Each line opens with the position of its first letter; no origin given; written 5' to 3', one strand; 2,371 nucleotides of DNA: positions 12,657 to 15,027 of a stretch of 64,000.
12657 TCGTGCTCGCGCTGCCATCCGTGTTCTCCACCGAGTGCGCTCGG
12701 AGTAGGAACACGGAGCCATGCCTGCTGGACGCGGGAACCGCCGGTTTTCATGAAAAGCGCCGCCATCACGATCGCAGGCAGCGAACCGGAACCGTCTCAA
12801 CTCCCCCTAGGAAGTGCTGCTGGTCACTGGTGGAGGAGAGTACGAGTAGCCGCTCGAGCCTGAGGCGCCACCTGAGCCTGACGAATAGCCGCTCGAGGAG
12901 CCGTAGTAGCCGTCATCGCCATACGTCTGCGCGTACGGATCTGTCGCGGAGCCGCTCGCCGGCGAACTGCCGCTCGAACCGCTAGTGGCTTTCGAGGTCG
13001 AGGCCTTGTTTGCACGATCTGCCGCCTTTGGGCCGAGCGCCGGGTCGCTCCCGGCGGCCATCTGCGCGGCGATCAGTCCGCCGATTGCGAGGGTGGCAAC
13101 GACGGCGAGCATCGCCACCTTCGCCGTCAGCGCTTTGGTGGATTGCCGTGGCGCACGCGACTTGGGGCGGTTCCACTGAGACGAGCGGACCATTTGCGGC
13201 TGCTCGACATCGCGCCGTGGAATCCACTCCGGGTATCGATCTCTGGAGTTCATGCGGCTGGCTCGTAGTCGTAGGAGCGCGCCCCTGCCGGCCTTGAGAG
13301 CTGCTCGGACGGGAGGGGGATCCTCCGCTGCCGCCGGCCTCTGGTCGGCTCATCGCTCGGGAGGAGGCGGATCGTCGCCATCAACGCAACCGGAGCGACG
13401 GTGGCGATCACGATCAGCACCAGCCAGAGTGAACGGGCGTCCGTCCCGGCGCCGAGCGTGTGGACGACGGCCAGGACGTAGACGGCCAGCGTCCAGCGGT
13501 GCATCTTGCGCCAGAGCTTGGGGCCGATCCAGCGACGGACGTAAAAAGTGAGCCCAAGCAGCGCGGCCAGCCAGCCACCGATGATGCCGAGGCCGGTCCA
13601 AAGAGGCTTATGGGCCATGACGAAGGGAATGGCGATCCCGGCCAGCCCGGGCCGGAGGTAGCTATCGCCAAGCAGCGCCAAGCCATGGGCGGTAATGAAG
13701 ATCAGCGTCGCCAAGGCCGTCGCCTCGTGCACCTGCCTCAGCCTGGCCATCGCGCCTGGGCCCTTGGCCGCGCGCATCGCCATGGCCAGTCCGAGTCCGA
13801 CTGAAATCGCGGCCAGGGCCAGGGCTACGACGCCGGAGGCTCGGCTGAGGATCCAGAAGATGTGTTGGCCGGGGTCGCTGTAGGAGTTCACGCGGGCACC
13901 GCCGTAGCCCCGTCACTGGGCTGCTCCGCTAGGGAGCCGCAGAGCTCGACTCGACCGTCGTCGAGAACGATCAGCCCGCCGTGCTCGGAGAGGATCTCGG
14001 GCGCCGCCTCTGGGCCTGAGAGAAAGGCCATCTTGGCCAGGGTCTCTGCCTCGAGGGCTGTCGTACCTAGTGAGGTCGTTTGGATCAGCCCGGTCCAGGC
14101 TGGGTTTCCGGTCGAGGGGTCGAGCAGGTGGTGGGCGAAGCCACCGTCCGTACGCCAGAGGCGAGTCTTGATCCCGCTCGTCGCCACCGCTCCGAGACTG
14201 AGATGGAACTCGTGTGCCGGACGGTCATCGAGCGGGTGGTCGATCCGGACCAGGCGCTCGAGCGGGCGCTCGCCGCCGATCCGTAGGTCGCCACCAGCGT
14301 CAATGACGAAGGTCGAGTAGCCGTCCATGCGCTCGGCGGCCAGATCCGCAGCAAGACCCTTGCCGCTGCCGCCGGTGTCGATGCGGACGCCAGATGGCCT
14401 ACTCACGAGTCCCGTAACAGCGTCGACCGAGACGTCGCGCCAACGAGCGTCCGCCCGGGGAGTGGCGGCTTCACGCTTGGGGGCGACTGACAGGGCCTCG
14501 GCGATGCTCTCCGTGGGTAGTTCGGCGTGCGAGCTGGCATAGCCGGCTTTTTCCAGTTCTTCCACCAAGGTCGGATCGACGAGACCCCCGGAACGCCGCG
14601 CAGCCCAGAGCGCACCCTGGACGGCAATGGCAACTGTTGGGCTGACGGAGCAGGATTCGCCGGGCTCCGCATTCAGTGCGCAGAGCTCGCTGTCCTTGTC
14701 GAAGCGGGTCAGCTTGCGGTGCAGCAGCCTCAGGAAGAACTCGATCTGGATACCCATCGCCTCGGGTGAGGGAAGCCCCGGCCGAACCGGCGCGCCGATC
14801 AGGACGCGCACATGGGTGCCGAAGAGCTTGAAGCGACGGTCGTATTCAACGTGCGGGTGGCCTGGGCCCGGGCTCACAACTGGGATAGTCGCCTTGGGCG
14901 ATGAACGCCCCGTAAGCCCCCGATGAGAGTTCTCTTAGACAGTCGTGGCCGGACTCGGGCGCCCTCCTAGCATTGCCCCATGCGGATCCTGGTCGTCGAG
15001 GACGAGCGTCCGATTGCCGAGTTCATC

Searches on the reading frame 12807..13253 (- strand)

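Call 40: search_protein_families(library=pfam, proteins=[window:12807-13253:-], max_evalue=0.01)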
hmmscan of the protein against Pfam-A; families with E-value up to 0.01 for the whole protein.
window:12807-13253:- (148 aa): 0 families

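Call 83: search_protein_families(library=ncbifam, proteins=[window:12807-13253:-], max_evalue=0.1)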
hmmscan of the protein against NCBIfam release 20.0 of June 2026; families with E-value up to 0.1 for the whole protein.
window:12807-13253:- (148 aa): 1 family
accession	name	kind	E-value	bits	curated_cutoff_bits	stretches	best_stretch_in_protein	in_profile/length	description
NF008327.0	PRK11114.2-1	equivalog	0.018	13.2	1218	1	12-108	6-98/845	cellulose biosynthesis cyclic di-GMP-binding regulatory protein BcsB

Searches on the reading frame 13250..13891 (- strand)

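Call 40: search_protein_families(library=pfam, proteins=[window:13250-13891:-], max_evalue=0.01)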
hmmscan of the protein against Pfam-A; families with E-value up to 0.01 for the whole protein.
window:13250-13891:- (213 aa): 1 family
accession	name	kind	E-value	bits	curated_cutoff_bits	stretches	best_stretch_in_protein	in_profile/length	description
PF01794.25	Ferric_reduct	-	1.9e-05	25.1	28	1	47-142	29-121/121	Ferric reductase like transmembrane component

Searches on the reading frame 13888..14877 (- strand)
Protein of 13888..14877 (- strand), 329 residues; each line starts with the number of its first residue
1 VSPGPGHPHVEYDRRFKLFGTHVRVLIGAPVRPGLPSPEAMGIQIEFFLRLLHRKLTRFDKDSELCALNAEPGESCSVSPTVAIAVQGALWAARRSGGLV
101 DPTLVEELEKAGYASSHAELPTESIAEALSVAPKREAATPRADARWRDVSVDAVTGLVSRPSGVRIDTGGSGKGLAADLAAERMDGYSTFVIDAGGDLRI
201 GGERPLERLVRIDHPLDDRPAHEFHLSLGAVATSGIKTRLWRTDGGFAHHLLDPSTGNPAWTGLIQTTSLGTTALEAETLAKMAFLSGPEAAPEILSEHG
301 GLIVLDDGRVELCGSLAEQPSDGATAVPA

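Call 40: search_protein_families(library=pfam, proteins=[window:13888-14877:-], max_evalue=0.01)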
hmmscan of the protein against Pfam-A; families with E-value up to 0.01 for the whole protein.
window:13888-14877:- (329 aa): 1 family
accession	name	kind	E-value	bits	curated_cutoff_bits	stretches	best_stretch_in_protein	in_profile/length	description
PF02424.20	ApbE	-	1.1e-38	133.7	25.6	1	48-300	20-260/266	ApbE family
